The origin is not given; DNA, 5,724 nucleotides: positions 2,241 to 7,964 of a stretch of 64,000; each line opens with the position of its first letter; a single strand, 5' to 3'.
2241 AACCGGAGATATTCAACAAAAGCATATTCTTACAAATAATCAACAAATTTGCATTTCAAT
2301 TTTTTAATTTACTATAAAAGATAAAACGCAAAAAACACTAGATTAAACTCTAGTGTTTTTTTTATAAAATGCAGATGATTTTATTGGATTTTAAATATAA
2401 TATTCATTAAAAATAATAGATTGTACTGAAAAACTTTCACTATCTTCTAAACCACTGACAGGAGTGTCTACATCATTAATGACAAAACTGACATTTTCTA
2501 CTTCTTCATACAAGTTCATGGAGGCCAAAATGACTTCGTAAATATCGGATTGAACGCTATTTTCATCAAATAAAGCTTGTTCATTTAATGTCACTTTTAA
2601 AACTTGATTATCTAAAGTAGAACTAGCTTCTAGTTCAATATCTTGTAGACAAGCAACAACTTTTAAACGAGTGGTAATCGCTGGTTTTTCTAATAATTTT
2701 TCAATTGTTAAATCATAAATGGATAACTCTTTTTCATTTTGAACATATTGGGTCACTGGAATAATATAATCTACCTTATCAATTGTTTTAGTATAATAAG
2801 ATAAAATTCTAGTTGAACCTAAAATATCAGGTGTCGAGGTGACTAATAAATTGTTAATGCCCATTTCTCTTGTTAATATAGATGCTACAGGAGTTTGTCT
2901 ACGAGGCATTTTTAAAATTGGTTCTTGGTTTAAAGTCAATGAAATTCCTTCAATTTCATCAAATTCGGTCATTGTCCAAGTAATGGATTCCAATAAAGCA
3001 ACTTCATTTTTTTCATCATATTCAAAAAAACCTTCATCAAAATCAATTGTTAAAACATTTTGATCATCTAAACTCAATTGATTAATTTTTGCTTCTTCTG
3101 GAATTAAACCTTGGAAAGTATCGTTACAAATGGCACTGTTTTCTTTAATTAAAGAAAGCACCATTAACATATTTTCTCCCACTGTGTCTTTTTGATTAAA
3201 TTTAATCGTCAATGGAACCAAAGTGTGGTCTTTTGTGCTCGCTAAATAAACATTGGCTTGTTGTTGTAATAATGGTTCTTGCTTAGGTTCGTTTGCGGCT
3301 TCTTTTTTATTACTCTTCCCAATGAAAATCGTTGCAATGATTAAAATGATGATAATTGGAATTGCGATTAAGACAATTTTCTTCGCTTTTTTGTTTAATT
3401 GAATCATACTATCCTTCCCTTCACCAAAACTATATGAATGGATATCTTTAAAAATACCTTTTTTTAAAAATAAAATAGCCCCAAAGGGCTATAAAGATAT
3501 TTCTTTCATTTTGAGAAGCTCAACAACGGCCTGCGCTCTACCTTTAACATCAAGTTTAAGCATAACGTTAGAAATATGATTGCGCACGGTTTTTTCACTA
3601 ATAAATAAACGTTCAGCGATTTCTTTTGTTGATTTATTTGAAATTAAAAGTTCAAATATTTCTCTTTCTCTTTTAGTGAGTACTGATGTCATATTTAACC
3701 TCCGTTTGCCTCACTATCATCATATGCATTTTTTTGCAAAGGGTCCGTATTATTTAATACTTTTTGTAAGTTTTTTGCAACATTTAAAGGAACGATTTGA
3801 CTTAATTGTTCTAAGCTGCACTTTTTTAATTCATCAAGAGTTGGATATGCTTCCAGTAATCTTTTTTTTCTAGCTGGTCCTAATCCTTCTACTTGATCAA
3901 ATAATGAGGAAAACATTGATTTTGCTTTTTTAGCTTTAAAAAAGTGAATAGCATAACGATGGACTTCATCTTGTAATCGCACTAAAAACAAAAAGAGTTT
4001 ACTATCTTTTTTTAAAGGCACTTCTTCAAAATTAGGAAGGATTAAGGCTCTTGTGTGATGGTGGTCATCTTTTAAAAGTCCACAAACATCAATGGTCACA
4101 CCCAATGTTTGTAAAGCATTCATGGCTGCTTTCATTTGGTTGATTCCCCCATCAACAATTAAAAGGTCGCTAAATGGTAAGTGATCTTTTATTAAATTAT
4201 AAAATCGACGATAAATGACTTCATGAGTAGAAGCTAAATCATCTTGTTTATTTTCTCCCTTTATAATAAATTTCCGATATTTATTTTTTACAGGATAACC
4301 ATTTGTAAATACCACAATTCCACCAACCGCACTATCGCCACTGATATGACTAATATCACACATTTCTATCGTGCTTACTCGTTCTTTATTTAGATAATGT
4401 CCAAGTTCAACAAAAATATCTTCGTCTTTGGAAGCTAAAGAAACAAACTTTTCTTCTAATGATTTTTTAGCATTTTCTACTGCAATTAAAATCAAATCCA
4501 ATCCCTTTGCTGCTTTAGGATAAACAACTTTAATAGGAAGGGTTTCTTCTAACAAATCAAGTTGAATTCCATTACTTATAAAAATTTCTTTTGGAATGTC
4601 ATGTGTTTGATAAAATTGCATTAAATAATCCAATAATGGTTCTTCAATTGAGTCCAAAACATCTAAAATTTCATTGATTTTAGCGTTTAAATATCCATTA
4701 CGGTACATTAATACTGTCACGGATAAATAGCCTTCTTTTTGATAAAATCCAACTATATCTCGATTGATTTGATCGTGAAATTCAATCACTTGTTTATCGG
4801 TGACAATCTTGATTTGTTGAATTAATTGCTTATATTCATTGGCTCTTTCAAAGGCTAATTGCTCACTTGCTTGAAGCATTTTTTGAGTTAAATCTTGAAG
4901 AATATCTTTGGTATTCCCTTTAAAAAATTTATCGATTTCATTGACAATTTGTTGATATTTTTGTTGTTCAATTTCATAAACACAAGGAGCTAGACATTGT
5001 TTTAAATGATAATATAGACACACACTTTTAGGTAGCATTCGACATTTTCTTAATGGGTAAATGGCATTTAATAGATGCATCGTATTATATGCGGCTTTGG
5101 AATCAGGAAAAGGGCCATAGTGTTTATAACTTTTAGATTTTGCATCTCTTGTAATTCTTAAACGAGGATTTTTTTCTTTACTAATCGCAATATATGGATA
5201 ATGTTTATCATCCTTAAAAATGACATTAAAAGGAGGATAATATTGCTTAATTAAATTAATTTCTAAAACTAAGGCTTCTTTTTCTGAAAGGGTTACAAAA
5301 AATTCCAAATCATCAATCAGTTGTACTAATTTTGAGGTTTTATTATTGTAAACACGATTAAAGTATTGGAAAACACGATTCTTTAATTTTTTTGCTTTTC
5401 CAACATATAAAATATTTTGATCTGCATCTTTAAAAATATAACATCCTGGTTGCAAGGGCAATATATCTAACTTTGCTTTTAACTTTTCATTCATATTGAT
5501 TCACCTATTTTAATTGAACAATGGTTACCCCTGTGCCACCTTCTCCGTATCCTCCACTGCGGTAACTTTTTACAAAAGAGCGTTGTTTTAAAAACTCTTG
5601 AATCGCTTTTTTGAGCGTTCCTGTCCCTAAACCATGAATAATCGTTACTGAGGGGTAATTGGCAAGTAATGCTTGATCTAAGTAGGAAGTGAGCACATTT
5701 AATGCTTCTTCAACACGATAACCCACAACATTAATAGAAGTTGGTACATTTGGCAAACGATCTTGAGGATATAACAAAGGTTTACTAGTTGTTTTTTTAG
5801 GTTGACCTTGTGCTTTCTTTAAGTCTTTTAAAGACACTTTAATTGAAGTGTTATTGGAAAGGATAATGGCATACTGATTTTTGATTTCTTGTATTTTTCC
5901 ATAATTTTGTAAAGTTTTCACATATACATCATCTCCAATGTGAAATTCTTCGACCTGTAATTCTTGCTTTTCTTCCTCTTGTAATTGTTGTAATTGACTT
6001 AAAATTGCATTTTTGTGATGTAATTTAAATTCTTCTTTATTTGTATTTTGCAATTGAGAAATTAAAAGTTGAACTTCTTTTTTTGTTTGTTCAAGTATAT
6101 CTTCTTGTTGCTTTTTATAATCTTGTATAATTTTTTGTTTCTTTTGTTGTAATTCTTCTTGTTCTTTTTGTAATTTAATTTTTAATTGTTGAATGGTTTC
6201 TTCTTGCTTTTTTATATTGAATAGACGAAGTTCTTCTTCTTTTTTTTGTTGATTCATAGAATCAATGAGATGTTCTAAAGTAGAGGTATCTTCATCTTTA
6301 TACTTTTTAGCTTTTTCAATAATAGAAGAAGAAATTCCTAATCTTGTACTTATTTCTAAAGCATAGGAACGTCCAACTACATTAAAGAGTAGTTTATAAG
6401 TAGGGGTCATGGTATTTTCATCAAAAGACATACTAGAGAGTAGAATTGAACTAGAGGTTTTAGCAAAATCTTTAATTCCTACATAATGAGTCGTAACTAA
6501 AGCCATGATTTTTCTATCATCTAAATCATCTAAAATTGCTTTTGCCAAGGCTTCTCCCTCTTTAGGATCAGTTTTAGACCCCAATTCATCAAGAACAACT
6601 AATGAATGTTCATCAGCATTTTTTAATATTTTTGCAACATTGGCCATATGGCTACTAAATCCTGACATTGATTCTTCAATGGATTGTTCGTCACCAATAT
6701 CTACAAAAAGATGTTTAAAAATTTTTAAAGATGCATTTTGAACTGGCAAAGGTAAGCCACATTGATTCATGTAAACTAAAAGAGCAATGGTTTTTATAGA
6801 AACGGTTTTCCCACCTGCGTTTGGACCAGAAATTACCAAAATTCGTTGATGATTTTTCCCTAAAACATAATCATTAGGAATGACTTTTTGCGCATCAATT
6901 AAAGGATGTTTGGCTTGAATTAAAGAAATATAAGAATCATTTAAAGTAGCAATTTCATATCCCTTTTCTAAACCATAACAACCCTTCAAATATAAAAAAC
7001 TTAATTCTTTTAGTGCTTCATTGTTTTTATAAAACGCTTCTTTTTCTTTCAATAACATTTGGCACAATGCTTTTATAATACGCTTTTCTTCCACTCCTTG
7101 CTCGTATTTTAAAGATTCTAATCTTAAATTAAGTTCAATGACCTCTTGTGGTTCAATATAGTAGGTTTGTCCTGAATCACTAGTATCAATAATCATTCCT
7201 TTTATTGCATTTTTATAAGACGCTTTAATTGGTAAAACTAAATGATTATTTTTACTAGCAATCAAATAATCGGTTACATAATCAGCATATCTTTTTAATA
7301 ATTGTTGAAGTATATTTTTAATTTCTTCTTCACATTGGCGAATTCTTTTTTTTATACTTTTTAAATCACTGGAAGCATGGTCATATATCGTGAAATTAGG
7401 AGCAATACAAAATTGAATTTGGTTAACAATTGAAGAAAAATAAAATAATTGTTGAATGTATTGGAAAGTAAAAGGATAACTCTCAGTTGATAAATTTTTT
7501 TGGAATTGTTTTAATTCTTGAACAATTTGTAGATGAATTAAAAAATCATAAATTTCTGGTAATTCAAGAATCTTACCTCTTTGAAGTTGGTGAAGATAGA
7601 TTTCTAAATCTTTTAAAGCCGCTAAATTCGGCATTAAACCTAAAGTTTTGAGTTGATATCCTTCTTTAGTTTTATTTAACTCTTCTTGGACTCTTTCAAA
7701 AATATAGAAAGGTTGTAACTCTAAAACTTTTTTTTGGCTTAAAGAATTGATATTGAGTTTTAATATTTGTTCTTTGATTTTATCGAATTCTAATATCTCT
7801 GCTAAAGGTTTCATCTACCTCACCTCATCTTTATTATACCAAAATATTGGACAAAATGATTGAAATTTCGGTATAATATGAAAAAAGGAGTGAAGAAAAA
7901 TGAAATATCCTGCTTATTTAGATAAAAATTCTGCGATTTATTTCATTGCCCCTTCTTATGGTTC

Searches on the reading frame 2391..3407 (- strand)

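Call 103: search_protein_families(library=pfam, proteins=[window:2391-3407:-], max_evalue=0.00001)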
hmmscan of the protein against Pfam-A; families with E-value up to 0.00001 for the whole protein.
window:2391-3407:- (338 aa): 1 family
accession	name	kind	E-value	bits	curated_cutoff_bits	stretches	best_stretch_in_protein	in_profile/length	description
PF10646.14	Germane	-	3.3e-16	60.4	23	1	53-164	2-116/117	Sporulation and spore germination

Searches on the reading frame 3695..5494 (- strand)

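Call 58: search_protein_families(library=pfam, proteins=[window:3695-5494:-], max_evalue=0.00001)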
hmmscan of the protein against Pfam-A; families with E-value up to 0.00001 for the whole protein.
window:3695-5494:- (599 aa): 3 families
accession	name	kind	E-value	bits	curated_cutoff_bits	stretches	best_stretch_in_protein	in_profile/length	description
PF08459.17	UvrC_RNaseH_dom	-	1.9e-45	155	22.3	1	371-516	8-159/159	UvrC RNAse H endonuclease domain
PF22920.2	UvrC_RNaseH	-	2.9e-14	53.4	24.3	1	244-349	1-116/116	UvrC Ribonuclease H-like domain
PF01541.30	GIY-YIG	-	7.3e-08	33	22.6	1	16-87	2-74/78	GIY-YIG catalytic domain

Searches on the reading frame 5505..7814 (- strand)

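Call 58: search_protein_families(library=pfam, proteins=[window:5505-7814:-], max_evalue=0.00001)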
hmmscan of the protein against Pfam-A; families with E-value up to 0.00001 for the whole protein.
window:5505-7814:- (769 aa): 2 families
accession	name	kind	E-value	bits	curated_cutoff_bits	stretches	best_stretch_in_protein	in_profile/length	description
PF00488.27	MutS_V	-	1.3e-32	113.7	30.2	1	327-506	2-184/188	MutS domain V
PF01713.27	Smr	-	3.5e-24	85.2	25.7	1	694-769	1-77/77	Smr domain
